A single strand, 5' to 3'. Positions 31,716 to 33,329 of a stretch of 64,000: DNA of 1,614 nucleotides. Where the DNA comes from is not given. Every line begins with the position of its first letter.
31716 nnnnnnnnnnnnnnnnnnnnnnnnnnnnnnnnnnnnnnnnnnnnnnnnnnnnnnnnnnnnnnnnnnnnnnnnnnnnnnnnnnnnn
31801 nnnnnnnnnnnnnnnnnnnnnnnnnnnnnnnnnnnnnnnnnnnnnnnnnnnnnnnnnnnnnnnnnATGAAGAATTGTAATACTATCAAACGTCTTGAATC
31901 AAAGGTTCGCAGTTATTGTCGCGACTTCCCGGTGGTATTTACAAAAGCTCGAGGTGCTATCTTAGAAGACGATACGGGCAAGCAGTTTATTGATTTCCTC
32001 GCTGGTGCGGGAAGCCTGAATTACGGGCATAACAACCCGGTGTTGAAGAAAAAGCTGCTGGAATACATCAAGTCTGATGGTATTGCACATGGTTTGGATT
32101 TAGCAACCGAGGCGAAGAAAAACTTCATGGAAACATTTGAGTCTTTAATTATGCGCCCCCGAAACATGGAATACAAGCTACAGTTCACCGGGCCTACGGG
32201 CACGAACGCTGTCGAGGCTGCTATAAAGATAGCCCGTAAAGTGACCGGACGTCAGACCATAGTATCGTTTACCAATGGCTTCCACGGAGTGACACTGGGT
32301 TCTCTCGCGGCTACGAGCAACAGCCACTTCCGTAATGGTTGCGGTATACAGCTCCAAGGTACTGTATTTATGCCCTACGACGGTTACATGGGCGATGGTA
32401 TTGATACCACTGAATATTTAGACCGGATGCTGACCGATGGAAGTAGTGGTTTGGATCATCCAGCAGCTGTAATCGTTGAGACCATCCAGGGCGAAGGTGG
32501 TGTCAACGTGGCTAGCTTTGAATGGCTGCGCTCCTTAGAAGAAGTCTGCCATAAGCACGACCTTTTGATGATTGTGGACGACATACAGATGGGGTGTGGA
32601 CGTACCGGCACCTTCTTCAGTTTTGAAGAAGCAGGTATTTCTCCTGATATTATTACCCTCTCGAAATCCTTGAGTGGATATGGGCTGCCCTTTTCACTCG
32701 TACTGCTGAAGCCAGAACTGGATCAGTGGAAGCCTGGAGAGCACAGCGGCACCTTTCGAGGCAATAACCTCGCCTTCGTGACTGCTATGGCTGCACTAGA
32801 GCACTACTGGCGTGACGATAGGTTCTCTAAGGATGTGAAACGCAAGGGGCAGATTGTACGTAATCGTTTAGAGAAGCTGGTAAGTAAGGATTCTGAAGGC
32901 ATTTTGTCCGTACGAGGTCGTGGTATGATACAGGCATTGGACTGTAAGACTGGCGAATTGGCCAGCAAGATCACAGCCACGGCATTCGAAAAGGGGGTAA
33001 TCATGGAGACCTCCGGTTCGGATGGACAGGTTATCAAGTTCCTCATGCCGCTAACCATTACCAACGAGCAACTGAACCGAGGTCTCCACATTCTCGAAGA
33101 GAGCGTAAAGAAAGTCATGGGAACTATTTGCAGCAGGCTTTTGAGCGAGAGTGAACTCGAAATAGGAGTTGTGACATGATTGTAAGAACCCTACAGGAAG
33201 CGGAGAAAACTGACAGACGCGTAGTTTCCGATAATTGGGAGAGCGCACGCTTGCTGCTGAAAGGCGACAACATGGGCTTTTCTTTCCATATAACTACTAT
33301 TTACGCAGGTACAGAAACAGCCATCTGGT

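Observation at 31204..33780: Duplicated ~85 bp promoter/leader element upstream of ectA and of the asnB-like gene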

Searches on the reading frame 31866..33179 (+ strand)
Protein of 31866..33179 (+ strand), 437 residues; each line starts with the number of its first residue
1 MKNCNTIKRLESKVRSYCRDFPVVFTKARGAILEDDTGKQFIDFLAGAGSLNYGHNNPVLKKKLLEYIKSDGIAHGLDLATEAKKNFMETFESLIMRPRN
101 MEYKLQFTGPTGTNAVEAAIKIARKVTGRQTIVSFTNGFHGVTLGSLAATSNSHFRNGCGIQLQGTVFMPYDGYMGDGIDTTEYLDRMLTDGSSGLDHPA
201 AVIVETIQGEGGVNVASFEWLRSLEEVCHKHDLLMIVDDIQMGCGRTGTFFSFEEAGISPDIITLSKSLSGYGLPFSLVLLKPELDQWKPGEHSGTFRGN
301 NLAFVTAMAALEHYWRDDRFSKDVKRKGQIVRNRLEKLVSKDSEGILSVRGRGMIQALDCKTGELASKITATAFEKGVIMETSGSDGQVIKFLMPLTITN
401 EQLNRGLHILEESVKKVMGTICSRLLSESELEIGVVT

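Call 11: search_protein_families(library=pfam, proteins=[window:31866-33179:+])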
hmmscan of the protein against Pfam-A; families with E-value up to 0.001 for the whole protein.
window:31866-33179:+ (437 aa): 1 family
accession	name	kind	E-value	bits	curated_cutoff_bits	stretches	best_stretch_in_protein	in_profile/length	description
PF00202.27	Aminotran_3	-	1.2e-82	278.3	30.5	1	21-412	9-401/403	Aminotransferase class-III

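Call 12: search_protein_families(library=ncbifam, proteins=[window:31866-33179:+])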
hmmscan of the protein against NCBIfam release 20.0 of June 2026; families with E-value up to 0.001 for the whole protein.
window:31866-33179:+ (437 aa): 69 families (the best 25 are shown)
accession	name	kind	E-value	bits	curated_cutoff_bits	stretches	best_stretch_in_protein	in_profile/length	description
NF006733.0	PRK09264.1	subfamily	4.3e-208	691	438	1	3-419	3-419/425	diaminobutyrate--2-oxoglutarate transaminase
TIGR02407.1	ectoine_ectB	equivalog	3.8e-202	671.3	552.2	1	6-415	2-411/412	diaminobutyrate--2-oxoglutarate transaminase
TIGR00709.1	dat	subfamily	5.1e-147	490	401.6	1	7-418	7-437/442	diaminobutyrate--2-oxoglutarate transaminase family protein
NF005393.0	PRK06938.1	subfamily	1.4e-107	359.9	671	1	8-418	36-466/469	diaminobutyrate--2-oxoglutarate transaminase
NF005386.0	PRK06931.1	equivalog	2.2e-107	359.6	753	1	8-420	27-458/461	diaminobutyrate--2-oxoglutarate transaminase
NF004426.0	PRK05769.1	equivalog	2.8e-81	273.6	552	1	14-417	29-440/441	acetyl ornithine aminotransferase family protein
TIGR00707.1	argD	subfamily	3e-79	266.6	410.05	1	15-413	4-379/381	acetylornithine/succinylornithine family transaminase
NF002797.0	PRK02936.1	equivalog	4.3e-77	259.4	496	1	20-416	10-379/385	acetylornithine transaminase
NF005993.0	PRK08117.1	subfamily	1.1e-76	258.2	574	1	19-417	22-430/433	aspartate aminotransferase family protein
NF005376.0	PRK06918.1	equivalog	1.4e-68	231.4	676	1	18-418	33-445/451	4-aminobutyrate--2-oxoglutarate transaminase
NF003273.0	PRK04260.1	equivalog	1.5e-68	231.1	616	1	17-413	8-374/376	acetylornithine transaminase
NF002874.0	PRK03244.1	equivalog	2.6e-67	227.3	457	1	22-417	26-395/399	acetylornithine transaminase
NF053554.1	prodigi_MAP_PigE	equivalog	2.4e-66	224.7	850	1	23-418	402-780/837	prodigiosin MAP biosynthesis aminotransferase PigE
TIGR00700.1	GABAtrnsam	equivalog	2.8e-66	223.8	506.65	1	18-414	12-418/420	4-aminobutyrate--2-oxoglutarate transaminase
NF049976.1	AmadipTransam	equivalog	1.7e-65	221.6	650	1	21-416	14-414/416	2-aminoadipate transaminase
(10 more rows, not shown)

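Call 29: find_homologous_proteins(query=window:31866-33179:+, max_evalue=1e-40)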
Query window:31866-33179:+ (437 aa): 8000 proteins with E <= 1e-40 among 8000 candidates; the best 120 are listed.
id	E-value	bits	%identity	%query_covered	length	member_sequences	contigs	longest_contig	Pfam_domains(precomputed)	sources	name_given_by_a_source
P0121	4.0e-292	986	100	100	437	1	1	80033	PF00202.28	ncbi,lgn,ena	-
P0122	1.8e-250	849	84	100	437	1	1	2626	PF00202.28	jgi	jgi:diaminobutyrate-2-oxoglutarate transaminase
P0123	2.6e-250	849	84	100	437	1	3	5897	PF00202.28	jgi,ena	-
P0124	1.2e-249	846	84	100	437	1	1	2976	PF00202.28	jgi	jgi:diaminobutyrate-2-oxoglutarate transaminase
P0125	3.6e-249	845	84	100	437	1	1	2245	PF00202.28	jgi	jgi:diaminobutyrate-2-oxoglutarate transaminase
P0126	4.3e-249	845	84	100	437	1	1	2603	PF00202.28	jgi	jgi:diaminobutyrate-2-oxoglutarate transaminase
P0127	4.4e-249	845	89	96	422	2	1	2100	PF00202.28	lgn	-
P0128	3.7e-248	842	84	100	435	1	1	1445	PF00202.28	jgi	jgi:diaminobutyrate-2-oxoglutarate transaminase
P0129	2.3e-247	839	85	100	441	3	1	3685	PF00202.28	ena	-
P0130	8.1e-247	837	86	97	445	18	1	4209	PF00202.28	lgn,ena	-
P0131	1.8e-246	836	83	100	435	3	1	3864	PF00202.28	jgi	jgi:diaminobutyrate-2-oxoglutarate transaminase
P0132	9.5e-246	834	83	100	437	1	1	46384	PF00202.28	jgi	-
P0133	2.9e-245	832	83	100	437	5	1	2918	PF00202.28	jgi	jgi:diaminobutyrate-2-oxoglutarate transaminase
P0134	8.3e-245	831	82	100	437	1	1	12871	PF00202.28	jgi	-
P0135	3.6e-244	828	82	100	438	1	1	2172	PF00202.28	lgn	-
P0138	1.4e-238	810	81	100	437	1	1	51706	PF00202.28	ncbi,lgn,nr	ncbi:MAG: diaminobutyrate--2-oxoglutarate transaminase [Methanomicrobia archaeon]|nr:diaminobutyrate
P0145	7.2e-226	768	76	100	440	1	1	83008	PF00202.28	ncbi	ncbi:MAG: diaminobutyrate--2-oxoglutarate transaminase [Candidatus Methanospirareceae archaeon]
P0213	1.5e-216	737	75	98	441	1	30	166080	PF00202.28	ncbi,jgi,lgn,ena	jgi:diaminobutyrate-2-oxoglutarate transaminase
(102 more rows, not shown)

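Call 31: find_encoding_contigs(protein=P0132, flank=8000, max_places=2)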
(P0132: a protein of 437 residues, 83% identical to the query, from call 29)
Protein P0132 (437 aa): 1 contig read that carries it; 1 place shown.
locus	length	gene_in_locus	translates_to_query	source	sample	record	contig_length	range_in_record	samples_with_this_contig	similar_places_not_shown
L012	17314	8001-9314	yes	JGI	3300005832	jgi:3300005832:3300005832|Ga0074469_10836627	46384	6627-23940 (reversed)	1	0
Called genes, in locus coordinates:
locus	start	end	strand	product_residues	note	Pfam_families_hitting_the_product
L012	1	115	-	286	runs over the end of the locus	PF01513:NAD_kinase, PF20143:NAD_kinase_C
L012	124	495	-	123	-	PF01849:NAC, PF19026:UBA_HYPK (weak)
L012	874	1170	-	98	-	PF01157:Ribosomal_L21e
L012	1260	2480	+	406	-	PF09488:Osmo_MPGsynth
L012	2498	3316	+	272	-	PF05116:S6PP (faint), PF08282:Hydrolase_3, PF14336:GLUCM-like_C (weak)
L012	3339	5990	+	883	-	PF01074:Glyco_hydro_38N, PF09261:Alpha-mann_mid, PF07748:Glyco_hydro_38C, PF17677:Glyco_hydro38C2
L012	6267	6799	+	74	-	-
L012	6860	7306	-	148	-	PF12840:HTH_20 (weak), PF13404:HTH_AsnC-type, PF13412:HTH_24, PF01037:AsnC_trans_reg (weak)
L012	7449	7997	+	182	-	PF00583:Acetyltransf_1, PF13508:Acetyltransf_7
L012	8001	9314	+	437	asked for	PF00202:Aminotran_3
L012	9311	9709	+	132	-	PF06339:Ectoine_synth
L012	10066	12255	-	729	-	PF00009:GTP_EFTU, PF22042:EF-G_D2, PF03144:GTP_EFTU_D2, PF14492:EFG_III, PF03764:EFG_IV, PF00679:EFG_C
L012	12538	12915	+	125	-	-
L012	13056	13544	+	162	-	PF10967:DUF2769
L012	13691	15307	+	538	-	PF03109:ABC1, PF00069:Pkinase (faint)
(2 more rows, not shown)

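Call 32: find_encoding_contigs(protein=P0138, flank=8000, max_places=2)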
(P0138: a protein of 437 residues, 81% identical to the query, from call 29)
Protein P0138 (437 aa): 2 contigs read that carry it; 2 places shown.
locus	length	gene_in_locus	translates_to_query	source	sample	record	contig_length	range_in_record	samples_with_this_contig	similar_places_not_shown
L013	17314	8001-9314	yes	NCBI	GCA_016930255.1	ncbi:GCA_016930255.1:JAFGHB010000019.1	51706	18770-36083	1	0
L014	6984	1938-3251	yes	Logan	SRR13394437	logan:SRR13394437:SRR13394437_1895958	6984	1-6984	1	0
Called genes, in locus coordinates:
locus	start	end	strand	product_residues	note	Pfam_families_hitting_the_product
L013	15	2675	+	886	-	PF01074:Glyco_hydro_38N, PF09261:Alpha-mann_mid, PF07748:Glyco_hydro_38C, PF17677:Glyco_hydro38C2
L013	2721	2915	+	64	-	-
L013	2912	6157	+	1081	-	PF00497:SBP_bac_3, PF12974:Phosphonate-bd (weak), PF00989:PAS, PF08447:PAS_3, PF13426:PAS_9, PF08447:PAS_3, PF00512:HisKA, PF02518:HATPase_c, +6 more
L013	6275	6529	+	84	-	PF00795:CN_hydrolase (weak)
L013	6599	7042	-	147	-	PF13404:HTH_AsnC-type, PF13412:HTH_24, PF22451:NirdL-like_HTH (faint), PF01037:AsnC_trans_reg (weak)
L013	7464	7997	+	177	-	PF00583:Acetyltransf_1, PF13508:Acetyltransf_7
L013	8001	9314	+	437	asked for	PF00202:Aminotran_3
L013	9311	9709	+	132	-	PF06339:Ectoine_synth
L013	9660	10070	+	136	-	PF00795:CN_hydrolase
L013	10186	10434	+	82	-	-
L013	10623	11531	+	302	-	PF08271:Zn_Ribbon_TF, PF00382:TFIIB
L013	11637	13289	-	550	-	PF00118:Cpn60_TCP1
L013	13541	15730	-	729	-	PF00009:GTP_EFTU, PF22042:EF-G_D2, PF03144:GTP_EFTU_D2, PF14492:EFG_III, PF03764:EFG_IV, PF00679:EFG_C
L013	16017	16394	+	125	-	-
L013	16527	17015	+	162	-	PF10967:DUF2769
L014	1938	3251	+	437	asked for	PF00202:Aminotran_3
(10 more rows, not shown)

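Call 33: find_encoding_contigs(protein=P0145, flank=8000, max_places=2)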
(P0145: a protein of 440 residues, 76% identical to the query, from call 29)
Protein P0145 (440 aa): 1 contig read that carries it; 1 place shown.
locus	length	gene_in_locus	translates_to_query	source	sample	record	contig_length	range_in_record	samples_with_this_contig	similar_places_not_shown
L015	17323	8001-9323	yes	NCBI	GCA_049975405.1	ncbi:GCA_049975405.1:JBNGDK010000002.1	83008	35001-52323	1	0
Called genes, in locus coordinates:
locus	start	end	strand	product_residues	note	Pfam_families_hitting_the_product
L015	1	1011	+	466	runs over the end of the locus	PF02844:GARS_N, PF01071:GARS_A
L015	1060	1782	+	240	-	PF01925:TauE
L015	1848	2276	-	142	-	PF00254:FKBP_C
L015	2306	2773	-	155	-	PF03692:CxxCxxCC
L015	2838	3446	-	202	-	PF01728:FtsJ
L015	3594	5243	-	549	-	PF00118:Cpn60_TCP1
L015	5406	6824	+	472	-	PF00696:AA_kinase, PF13840:ACT_7 (weak), PF22468:ACT_9, PF01842:ACT, PF13840:ACT_7, PF22468:ACT_9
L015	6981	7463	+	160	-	PF13384:HTH_23, PF13518:HTH_28 (weak), PF13551:HTH_29, PF13565:HTH_32, PF13592:HTH_33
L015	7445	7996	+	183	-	PF00583:Acetyltransf_1, PF13508:Acetyltransf_7, PF13673:Acetyltransf_10 (weak)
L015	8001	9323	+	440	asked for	PF00202:Aminotran_3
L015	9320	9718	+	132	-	PF06339:Ectoine_synth, PF07883:Cupin_2 (weak)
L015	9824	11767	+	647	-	PF00493:MCM (faint), PF01078:Mg_chelatase, PF05496:RuvB_N (faint), PF00158:Sigma54_activat, PF13654:AAA_32 (weak), PF20436:LonB_AAA-LID, PF05362:Lon_C, PF13541:ChlI, +3 more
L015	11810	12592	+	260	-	PF01940:DUF92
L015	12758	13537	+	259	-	PF01940:DUF92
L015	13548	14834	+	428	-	PF01979:Amidohydro_1, PF07969:Amidohydro_3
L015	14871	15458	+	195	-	PF04013:Methyltrn_RNA_2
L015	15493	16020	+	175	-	PF01928:CYTH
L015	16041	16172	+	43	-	-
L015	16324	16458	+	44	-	-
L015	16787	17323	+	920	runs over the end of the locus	PF07602:DUF1565 (faint), PF05048:NosD, PF13229:Beta_helix, PF05048:NosD, PF13229:Beta_helix, PF05048:NosD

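Call 72: find_encoding_contigs(protein=P0213, flank=5000, max_places=1)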
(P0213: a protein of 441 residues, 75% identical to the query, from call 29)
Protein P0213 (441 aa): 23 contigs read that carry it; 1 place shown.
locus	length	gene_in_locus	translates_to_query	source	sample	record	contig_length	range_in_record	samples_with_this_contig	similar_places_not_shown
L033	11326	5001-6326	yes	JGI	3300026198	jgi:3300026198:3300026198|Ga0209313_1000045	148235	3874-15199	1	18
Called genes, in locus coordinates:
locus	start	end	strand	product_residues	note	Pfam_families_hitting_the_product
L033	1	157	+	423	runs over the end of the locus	PF01979:Amidohydro_1, PF07969:Amidohydro_3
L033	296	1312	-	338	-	-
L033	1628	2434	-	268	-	PF01791:DeoC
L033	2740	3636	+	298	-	PF00581:Rhodanese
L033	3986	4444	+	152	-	PF13384:HTH_23 (weak), PF13518:HTH_28 (weak), PF13551:HTH_29, PF13565:HTH_32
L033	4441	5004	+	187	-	PF00583:Acetyltransf_1, PF13480:Acetyltransf_6 (faint), PF13508:Acetyltransf_7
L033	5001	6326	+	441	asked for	PF00202:Aminotran_3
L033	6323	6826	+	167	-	PF06339:Ectoine_synth, PF07883:Cupin_2 (faint), PF06339:Ectoine_synth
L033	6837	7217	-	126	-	PF07883:Cupin_2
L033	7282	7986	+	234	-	-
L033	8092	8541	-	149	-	-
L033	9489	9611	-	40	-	-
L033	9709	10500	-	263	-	PF00884:Sulfatase (weak), PF01663:Phosphodiest, PF01676:Metalloenzyme (faint)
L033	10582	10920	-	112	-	PF20068:Amphi-Trp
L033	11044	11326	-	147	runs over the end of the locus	-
